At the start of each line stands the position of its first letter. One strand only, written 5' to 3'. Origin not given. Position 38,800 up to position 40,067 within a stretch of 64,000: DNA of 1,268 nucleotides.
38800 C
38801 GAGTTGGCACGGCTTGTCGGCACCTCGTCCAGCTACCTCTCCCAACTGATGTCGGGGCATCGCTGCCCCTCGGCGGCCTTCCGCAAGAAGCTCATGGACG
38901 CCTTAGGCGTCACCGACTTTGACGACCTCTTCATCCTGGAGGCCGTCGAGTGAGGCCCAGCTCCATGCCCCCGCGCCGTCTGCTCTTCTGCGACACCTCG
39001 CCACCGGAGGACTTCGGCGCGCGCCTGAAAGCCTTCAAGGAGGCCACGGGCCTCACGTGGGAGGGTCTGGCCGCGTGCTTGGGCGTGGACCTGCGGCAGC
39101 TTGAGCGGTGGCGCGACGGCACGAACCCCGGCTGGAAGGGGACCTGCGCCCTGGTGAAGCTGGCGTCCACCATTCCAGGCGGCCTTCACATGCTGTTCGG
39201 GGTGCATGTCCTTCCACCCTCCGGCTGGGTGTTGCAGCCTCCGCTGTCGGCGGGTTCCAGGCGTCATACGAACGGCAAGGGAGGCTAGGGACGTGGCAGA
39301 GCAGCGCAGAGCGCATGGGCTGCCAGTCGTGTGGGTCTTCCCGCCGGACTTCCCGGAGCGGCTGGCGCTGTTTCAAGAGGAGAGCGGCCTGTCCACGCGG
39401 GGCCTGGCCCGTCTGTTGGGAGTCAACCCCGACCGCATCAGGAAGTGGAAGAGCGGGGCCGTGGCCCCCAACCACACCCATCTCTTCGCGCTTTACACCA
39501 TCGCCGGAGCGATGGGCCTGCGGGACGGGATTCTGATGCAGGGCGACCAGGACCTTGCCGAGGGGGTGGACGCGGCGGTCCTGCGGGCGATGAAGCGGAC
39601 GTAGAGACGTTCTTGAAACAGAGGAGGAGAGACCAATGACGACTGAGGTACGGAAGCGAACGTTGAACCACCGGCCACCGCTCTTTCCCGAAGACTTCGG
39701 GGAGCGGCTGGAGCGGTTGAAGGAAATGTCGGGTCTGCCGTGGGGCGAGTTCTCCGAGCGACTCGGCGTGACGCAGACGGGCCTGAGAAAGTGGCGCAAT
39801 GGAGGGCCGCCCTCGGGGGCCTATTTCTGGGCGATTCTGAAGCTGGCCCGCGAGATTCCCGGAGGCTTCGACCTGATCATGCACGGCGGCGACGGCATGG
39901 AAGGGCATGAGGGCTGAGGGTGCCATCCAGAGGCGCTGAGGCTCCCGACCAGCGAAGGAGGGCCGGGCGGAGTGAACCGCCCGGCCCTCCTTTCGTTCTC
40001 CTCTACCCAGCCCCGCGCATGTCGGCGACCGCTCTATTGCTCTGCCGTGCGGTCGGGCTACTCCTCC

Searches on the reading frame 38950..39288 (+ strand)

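Call 15: search_protein_families(library=pfam, proteins=[window:38950-39288:+], max_evalue=0.01)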
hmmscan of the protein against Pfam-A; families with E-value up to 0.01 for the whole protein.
window:38950-39288:+ (112 aa): 2 families
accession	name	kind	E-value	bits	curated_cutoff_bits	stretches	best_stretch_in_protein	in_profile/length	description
PF13560.12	HTH_31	-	0.0012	19.5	27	1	21-57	1-37/64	Helix-turn-helix domain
PF13384.12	HTH_23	-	0.0031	17.7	24.6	1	28-56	13-39/50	Homeodomain-like domain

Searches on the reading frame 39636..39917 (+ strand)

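Call 15: search_protein_families(library=pfam, proteins=[window:39636-39917:+], max_evalue=0.01)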
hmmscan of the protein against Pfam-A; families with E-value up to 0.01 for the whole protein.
window:39636-39917:+ (93 aa): 2 families
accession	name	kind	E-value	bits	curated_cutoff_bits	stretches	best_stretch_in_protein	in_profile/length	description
PF01381.28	HTH_3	-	6e-05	23.4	23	1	26-69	2-46/55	Helix-turn-helix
PF13560.12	HTH_31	-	0.0023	18.6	27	1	20-58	1-39/64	Helix-turn-helix domain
